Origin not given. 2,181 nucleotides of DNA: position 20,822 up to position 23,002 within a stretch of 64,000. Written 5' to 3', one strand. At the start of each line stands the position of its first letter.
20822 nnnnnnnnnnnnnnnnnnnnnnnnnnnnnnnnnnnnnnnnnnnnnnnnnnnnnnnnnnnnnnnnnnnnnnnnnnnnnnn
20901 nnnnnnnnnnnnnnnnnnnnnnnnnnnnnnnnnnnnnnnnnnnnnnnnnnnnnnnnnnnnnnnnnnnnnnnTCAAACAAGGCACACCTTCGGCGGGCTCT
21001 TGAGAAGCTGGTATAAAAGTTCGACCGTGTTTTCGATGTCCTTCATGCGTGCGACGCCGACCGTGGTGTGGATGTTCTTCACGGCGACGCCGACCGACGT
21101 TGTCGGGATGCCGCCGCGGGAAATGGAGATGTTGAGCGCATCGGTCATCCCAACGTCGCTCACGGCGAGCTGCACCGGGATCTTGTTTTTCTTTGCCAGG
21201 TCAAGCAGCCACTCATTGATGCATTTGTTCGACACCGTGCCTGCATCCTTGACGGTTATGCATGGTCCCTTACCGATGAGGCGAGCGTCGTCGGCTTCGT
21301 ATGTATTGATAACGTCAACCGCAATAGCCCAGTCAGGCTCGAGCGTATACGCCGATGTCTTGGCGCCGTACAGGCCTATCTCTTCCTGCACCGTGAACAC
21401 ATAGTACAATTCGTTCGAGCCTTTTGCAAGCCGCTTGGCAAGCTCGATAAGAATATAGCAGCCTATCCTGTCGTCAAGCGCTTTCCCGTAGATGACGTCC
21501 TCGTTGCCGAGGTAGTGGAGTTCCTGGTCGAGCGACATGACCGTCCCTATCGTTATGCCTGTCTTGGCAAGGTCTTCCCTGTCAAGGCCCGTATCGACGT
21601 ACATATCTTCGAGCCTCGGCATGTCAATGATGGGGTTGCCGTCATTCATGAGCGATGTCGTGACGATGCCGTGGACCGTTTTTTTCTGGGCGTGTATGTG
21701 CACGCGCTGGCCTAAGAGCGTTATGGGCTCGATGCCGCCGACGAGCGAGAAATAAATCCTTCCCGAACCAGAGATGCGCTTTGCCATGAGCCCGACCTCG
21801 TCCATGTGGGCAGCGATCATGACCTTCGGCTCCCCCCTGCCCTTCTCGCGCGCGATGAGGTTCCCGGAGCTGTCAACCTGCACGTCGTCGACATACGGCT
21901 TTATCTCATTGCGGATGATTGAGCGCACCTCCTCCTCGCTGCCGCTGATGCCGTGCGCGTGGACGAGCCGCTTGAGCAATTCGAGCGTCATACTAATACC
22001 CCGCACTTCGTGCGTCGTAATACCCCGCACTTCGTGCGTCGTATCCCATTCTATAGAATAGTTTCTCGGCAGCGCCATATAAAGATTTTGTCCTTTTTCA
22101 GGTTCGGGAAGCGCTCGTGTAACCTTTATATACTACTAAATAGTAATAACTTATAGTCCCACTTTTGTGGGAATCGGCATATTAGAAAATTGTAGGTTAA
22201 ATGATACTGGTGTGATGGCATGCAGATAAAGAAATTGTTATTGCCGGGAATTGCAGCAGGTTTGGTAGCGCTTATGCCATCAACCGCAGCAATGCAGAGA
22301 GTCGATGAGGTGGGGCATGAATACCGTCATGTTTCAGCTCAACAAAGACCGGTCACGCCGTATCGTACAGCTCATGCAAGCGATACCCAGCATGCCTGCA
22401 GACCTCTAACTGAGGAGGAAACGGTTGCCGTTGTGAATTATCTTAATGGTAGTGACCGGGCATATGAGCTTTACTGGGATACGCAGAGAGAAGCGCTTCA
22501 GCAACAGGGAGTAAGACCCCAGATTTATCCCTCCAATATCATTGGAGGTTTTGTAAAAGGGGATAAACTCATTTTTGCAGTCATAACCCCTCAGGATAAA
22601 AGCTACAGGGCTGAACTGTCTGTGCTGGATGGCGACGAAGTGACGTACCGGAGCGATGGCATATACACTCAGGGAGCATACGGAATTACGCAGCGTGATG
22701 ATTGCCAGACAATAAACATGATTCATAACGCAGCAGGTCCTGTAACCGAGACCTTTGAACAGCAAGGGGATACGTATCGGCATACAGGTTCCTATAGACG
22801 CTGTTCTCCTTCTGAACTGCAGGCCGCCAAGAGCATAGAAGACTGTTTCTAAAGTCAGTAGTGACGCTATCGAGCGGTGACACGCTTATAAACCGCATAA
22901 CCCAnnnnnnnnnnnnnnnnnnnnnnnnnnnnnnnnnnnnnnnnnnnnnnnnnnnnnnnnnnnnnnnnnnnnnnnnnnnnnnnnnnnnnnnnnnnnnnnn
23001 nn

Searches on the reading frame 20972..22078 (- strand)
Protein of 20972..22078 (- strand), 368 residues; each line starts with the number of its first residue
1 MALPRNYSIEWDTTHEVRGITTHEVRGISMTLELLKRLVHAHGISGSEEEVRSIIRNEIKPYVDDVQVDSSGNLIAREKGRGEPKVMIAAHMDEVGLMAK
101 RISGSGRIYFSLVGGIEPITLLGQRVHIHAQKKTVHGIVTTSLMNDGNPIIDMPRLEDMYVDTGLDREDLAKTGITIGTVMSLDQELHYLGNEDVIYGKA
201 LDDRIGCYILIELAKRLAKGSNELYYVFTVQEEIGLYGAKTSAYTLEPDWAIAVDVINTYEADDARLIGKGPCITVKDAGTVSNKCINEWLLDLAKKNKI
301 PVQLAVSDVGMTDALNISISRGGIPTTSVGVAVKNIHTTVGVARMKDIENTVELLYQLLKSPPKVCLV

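Call 8: search_protein_families(library=pfam, proteins=[window:20972-22078:-], max_evalue=0.01)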
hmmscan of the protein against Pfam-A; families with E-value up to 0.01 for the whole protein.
window:20972-22078:- (368 aa): 4 families
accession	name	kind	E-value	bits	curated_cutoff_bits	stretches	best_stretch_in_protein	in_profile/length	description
PF05343.19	Peptidase_M42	-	3.9e-83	279.3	23.2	1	72-354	1-292/292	M42 glutamyl aminopeptidase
PF04389.22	Peptidase_M28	-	4.3e-06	27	21.3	1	200-253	30-85/193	Peptidase family M28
PF02127.20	Peptidase_M18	-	4.6e-06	26.2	24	1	258-355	327-428/432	Aminopeptidase I zinc metalloprotease (M18)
PF01546.33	Peptidase_M20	-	0.0065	16.8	24.6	0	193-360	24-205/206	Peptidase family M20/M25/M40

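Call 49: list_cluster_members(proteins=[window:20972-22075:-, window:17107-18480:+, window:61308-63836:+, window:43624-45270:-, P0002, P0036, window:22905-28826:+])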
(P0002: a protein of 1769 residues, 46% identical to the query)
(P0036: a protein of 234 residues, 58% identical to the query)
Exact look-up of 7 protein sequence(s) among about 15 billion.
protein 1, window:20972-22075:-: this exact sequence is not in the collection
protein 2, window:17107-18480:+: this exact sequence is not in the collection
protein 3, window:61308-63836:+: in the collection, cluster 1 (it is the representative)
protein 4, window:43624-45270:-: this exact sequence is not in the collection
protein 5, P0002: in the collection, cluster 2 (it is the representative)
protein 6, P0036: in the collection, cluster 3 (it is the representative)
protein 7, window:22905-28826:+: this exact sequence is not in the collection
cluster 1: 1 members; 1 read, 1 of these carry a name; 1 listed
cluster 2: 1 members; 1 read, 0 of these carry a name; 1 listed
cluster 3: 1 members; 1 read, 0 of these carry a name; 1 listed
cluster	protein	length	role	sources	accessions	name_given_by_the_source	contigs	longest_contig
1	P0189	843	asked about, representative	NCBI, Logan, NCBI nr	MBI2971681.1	MAG: M1 family metallopeptidase [Candidatus Aenigmarchaeota archaeon] | M1 family metallopeptidase [Candidatus Aenigmarchaeota archaeon]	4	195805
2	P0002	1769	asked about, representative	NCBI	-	-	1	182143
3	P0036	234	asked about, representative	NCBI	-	-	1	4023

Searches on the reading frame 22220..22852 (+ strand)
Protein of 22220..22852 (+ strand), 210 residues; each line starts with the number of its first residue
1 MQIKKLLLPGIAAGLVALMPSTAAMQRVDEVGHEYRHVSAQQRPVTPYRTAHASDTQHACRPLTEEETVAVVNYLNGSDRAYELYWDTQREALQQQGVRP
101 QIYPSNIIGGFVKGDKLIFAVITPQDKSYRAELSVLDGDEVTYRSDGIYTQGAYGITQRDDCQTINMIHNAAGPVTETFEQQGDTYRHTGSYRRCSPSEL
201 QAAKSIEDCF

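Call 8: search_protein_families(library=pfam, proteins=[window:22220-22852:+], max_evalue=0.01)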
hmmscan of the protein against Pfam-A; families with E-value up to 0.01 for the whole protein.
window:22220-22852:+ (210 aa): 0 families

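Call 94: search_solved_structures(query=window:22220-22849:+, max_evalue=1)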
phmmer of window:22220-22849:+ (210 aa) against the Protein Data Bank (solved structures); distinct sequences matched with E-value up to 1: 0.
